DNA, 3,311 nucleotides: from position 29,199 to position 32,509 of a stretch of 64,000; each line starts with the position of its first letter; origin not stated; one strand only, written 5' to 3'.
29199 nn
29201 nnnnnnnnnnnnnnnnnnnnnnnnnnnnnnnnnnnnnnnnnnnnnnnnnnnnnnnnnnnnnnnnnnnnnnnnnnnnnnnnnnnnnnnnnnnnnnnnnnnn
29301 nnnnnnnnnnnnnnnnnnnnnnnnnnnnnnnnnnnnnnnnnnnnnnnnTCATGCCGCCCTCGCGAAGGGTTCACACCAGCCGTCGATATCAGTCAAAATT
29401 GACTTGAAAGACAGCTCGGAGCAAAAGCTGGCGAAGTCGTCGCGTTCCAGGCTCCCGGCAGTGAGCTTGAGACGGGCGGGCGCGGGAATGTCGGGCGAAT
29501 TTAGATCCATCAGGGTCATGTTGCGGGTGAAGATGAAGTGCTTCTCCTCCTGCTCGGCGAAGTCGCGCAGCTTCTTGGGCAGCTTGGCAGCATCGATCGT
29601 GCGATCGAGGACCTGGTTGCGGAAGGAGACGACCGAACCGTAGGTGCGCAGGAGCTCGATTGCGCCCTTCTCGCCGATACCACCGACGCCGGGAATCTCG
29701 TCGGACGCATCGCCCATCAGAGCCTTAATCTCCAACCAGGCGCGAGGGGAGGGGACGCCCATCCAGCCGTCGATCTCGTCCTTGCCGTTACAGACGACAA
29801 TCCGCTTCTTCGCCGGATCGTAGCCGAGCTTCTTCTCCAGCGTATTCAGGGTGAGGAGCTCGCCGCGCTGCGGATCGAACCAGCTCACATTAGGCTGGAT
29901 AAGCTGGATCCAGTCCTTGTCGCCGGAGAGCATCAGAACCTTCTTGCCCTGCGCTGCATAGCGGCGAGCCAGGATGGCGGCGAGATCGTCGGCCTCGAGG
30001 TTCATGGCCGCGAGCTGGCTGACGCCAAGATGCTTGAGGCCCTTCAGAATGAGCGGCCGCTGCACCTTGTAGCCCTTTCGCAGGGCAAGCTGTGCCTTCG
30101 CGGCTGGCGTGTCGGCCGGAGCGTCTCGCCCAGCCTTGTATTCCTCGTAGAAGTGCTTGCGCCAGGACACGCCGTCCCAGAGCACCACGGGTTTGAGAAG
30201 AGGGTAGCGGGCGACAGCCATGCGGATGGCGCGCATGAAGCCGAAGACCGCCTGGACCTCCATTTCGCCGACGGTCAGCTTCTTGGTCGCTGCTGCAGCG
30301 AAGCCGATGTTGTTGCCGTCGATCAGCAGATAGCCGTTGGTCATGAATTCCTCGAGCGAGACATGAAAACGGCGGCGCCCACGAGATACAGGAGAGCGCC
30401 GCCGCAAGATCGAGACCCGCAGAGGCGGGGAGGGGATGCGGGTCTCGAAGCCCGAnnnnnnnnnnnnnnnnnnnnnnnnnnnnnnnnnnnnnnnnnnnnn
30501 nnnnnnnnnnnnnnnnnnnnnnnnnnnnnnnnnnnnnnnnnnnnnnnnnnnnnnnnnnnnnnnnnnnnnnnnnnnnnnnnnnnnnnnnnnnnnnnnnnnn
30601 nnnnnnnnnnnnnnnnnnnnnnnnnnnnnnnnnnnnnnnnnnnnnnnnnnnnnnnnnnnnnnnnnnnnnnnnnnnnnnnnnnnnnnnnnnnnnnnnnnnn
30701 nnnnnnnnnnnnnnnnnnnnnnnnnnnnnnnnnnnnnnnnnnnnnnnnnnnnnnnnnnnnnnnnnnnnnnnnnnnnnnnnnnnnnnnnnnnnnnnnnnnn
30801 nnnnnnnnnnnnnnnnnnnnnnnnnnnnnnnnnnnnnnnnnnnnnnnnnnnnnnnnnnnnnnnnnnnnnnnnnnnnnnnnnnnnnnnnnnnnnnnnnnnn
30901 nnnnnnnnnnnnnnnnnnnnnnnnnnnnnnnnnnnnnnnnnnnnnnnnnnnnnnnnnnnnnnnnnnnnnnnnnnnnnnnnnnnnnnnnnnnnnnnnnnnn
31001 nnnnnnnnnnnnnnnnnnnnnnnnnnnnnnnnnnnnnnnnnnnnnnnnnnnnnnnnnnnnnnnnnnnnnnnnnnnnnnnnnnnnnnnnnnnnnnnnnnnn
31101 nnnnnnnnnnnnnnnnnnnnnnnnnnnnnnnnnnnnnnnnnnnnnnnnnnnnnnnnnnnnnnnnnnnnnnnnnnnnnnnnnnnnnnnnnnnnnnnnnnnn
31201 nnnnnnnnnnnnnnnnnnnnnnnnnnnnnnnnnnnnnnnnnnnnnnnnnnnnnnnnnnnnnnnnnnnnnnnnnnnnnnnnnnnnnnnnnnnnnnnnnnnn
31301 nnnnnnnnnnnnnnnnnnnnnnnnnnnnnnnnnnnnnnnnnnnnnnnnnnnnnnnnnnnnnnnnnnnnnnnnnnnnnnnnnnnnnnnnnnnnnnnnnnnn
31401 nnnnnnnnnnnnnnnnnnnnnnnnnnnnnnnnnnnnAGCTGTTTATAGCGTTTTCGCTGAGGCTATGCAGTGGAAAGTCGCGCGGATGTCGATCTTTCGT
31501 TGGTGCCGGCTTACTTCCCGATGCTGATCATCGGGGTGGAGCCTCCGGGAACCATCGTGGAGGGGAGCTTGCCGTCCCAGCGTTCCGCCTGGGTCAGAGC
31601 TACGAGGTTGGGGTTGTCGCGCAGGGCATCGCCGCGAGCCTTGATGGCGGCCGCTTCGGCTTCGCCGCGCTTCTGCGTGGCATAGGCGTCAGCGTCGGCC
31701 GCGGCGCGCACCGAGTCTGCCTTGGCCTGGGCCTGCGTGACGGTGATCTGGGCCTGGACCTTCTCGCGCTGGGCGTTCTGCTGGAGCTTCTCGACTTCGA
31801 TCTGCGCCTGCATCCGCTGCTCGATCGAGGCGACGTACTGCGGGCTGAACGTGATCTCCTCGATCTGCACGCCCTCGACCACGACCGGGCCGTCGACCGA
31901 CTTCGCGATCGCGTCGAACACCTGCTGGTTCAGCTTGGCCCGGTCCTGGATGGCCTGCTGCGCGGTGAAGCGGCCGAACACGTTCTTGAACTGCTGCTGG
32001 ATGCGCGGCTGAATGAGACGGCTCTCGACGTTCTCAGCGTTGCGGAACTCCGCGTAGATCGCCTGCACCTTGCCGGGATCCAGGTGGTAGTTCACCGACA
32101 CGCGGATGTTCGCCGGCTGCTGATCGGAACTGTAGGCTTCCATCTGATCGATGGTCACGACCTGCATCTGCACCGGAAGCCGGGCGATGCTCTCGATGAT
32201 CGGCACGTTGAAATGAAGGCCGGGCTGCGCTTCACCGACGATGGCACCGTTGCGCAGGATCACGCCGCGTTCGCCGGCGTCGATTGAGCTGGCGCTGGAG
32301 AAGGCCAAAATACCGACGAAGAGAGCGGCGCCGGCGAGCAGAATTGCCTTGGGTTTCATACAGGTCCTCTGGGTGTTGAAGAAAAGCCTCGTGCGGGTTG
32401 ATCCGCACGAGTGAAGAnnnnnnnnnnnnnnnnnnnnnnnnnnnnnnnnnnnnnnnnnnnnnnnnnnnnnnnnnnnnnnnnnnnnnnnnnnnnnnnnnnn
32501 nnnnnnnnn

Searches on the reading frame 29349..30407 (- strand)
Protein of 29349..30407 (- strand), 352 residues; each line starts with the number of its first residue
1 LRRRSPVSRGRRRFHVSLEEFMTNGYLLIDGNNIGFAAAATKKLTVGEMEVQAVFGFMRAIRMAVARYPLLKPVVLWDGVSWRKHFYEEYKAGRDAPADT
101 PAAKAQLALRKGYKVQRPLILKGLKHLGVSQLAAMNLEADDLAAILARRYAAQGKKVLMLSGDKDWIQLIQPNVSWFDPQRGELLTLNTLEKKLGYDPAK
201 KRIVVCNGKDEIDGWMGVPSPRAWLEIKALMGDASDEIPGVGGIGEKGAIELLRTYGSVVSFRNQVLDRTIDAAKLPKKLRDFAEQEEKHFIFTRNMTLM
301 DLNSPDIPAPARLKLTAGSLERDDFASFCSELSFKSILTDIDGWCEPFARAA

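Call 83: search_protein_families(library=pfam, proteins=[window:29349-30407:-], max_evalue=0.0001)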
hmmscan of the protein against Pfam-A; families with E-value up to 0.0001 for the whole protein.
window:29349-30407:- (352 aa): 2 families
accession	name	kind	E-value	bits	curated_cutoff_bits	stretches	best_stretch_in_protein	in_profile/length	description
PF02739.22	5_3_exonuc_N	-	5.6e-24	85.1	34.3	1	27-193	3-162/164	5'-3' exonuclease, N-terminal resolvase-like domain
PF01367.25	5_3_exonuc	-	2.2e-15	57.4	40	1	220-286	2-66/97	5'-3' exonuclease, C-terminal SAM fold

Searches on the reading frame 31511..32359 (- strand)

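Call 83: search_protein_families(library=pfam, proteins=[window:31511-32359:-], max_evalue=0.0001)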
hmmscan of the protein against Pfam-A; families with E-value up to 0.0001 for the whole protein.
window:31511-32359:- (282 aa): 1 family
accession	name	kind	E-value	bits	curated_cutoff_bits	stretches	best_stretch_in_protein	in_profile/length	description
PF01145.31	Band_7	-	9.2e-37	127.2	23.6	1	25-200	2-176/176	SPFH domain / Band 7 family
